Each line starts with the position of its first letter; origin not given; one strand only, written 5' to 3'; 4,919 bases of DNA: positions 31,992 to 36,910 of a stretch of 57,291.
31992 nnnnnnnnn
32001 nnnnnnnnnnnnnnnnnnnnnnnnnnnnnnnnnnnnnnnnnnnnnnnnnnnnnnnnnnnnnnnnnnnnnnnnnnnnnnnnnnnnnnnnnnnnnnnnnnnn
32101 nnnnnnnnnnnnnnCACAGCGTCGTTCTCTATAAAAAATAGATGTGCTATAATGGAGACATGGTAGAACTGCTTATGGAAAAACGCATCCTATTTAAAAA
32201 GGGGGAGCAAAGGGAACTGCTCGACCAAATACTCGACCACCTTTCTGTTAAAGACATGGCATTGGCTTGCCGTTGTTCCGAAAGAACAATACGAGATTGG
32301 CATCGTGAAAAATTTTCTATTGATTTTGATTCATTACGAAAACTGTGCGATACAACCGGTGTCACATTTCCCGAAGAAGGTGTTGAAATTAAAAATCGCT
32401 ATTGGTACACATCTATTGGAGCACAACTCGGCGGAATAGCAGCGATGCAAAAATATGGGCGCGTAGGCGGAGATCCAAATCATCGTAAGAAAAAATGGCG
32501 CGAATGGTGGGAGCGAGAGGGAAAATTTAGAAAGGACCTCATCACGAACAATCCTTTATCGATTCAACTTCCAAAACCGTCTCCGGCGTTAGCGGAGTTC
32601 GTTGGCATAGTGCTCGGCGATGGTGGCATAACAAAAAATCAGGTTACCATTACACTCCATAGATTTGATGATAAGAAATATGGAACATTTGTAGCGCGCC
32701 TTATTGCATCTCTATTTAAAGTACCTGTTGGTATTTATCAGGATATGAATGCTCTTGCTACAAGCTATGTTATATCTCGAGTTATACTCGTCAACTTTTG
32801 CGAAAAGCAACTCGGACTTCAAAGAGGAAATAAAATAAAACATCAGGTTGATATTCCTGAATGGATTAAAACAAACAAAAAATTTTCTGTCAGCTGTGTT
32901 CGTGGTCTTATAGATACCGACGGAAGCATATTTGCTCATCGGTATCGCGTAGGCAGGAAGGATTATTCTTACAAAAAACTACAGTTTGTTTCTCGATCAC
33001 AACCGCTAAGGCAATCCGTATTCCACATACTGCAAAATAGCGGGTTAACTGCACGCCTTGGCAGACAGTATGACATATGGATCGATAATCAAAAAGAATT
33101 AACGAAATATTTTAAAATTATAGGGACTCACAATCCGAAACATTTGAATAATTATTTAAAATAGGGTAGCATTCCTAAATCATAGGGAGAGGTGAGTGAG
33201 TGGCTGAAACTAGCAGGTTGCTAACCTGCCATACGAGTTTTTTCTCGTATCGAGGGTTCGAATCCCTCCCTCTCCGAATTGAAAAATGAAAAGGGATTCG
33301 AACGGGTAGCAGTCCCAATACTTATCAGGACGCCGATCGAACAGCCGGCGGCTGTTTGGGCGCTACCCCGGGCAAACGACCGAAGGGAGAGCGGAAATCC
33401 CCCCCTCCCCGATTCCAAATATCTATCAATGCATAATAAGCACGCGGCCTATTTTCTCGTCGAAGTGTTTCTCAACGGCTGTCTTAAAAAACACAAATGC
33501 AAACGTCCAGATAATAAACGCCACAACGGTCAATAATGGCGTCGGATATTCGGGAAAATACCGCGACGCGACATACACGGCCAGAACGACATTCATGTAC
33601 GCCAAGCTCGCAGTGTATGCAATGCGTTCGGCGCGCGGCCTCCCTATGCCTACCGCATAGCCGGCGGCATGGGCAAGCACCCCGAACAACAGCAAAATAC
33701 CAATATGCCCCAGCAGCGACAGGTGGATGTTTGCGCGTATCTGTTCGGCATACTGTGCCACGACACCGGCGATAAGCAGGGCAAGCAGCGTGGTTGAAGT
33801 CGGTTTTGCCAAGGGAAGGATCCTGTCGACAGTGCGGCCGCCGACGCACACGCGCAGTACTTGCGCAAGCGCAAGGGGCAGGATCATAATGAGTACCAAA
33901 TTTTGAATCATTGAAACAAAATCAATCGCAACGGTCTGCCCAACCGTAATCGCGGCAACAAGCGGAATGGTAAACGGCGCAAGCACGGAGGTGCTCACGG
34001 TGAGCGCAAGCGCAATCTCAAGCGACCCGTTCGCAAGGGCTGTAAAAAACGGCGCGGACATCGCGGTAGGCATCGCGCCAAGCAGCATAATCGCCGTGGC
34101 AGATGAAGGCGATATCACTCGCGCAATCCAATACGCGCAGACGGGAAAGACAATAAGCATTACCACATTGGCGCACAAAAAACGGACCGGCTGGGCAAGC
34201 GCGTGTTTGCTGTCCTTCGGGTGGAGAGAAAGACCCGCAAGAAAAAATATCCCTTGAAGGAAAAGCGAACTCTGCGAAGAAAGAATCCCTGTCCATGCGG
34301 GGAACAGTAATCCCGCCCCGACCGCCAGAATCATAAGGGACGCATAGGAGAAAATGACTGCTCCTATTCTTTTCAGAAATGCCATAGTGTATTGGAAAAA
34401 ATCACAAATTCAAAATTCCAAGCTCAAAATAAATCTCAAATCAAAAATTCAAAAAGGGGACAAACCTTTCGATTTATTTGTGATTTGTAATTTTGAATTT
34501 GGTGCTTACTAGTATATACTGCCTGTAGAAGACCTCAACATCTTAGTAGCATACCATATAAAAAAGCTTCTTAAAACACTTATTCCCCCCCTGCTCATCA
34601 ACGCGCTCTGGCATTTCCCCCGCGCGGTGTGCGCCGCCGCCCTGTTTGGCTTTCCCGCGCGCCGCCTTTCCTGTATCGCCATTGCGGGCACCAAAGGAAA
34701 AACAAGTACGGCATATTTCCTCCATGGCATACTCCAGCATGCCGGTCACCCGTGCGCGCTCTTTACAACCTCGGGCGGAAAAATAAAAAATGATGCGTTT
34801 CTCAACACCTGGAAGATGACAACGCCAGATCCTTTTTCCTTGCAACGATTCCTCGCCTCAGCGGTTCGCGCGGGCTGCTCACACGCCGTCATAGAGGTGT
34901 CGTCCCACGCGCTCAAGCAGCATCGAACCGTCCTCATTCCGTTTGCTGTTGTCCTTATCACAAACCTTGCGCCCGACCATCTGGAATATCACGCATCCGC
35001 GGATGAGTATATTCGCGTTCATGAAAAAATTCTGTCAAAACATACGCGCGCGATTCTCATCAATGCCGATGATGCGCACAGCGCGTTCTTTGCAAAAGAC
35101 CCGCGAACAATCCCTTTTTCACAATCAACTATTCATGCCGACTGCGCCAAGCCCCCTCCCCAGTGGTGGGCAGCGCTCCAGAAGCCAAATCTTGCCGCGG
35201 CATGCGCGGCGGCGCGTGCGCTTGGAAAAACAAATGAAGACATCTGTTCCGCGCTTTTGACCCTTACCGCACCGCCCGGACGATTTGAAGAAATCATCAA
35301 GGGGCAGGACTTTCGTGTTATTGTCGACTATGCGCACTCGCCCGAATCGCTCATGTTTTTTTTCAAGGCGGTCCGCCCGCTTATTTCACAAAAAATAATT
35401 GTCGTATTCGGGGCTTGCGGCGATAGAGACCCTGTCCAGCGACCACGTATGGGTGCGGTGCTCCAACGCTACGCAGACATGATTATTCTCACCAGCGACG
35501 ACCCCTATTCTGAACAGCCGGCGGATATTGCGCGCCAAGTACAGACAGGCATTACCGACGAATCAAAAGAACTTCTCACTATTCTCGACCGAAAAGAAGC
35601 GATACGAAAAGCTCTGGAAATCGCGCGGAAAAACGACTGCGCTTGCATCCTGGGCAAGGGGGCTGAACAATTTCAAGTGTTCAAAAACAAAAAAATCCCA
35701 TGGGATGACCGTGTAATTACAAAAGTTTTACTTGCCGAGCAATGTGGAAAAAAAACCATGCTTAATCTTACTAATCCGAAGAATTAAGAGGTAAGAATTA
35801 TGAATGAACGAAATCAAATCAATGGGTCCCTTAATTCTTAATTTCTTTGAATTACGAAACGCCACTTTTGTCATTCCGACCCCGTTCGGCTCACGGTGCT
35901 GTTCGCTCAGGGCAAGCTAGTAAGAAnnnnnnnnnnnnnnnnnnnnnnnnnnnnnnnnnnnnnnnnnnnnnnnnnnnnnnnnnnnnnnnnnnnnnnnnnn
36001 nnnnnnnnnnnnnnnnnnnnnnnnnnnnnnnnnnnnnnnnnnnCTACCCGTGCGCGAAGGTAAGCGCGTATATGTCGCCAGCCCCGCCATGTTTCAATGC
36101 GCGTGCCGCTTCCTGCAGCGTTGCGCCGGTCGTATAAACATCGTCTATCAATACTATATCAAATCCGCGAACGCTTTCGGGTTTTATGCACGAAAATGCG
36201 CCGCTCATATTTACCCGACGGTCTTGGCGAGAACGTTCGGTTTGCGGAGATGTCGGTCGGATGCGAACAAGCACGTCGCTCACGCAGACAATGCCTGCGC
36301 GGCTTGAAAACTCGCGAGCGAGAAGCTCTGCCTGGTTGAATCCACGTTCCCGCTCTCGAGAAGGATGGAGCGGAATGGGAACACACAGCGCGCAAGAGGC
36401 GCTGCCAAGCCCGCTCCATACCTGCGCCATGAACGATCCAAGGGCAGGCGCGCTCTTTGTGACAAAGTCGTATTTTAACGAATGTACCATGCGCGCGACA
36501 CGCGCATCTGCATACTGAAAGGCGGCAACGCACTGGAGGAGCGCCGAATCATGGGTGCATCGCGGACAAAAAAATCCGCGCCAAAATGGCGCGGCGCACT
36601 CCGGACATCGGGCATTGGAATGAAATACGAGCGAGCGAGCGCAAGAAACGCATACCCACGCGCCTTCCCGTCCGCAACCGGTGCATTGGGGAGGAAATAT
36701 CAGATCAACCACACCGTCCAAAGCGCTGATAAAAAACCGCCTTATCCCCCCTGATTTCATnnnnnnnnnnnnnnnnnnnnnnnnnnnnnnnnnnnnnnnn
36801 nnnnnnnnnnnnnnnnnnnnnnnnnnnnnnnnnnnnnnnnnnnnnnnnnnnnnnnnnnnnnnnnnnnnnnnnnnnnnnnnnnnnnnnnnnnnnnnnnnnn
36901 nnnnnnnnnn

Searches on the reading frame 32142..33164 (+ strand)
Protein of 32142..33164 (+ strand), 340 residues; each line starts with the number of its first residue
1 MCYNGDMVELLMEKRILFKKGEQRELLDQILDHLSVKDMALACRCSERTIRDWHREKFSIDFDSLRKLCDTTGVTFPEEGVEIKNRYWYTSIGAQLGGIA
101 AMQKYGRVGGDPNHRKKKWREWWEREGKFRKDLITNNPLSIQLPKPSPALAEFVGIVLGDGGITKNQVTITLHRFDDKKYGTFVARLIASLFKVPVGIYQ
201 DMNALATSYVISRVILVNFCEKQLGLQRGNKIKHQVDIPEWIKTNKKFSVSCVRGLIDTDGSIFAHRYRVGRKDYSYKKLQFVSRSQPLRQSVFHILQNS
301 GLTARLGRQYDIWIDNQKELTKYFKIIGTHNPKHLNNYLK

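Call 69: search_protein_families(library=pfam, proteins=[window:32142-33164:+], max_evalue=0.001)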
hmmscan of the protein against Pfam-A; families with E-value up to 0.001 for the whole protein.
window:32142-33164:+ (340 aa): 2 families
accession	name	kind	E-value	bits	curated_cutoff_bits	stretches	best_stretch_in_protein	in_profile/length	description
PF14528.11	LAGLIDADG_3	-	0.00039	21.1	22.5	0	252-322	6-76/82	LAGLIDADG-like domain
PF13443.12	HTH_26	-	0.00063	20.4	22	0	33-78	10-55/63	Cro/C1-type HTH DNA-binding domain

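Call 71: search_solved_structures(query=window:32142-33164:+, max_evalue=1)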
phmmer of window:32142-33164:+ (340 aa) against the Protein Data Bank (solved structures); distinct sequences matched with E-value up to 1: 2.
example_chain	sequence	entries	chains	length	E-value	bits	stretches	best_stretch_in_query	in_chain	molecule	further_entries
4ysh_A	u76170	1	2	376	0.1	14.9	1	53-97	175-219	Glycine oxidase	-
2dch_X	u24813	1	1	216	0.36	13.1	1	253-335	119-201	putative homing endonuclease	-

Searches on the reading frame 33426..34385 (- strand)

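Call 69: search_protein_families(library=pfam, proteins=[window:33426-34385:-], max_evalue=0.001)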
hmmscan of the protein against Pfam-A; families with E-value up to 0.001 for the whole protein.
window:33426-34385:- (319 aa): 2 families
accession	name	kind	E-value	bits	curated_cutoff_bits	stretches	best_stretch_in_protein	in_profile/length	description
PF13593.11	SBF_like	-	2.9e-17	63.4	25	1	18-300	7-303/313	SBF-like CPA transporter family (DUF4137)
PF01758.21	SBF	-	3.5e-17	63.2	24.3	1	42-216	3-188/191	Sodium Bile acid symporter family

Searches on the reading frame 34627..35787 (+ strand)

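Call 8: search_protein_families(library=pfam, proteins=[window:34627-35787:+], max_evalue=0.01)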
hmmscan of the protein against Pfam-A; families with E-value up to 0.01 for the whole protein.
window:34627-35787:+ (386 aa): 2 families
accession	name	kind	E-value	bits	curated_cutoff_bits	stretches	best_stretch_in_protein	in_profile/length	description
PF08245.18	Mur_ligase_M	-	3.5e-31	109.2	24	1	19-159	1-135/200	Mur ligase middle domain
PF02875.26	Mur_ligase_C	-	1.5e-27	97.3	28.4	1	218-345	1-127/127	Mur ligase, glutamate ligase domain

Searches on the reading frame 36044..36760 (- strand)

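Call 8: search_protein_families(library=pfam, proteins=[window:36044-36760:-], max_evalue=0.01)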
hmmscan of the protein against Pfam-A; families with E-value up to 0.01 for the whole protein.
window:36044-36760:- (238 aa): 2 families
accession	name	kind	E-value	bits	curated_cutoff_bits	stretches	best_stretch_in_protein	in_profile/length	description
PF18912.6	DZR_2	-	1.8e-09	37.7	27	1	17-68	1-55/56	Double zinc ribbon domain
PF00156.33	Pribosyltran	-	2.2e-06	27.5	26.3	1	175-229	61-117/158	Phosphoribosyl transferase domain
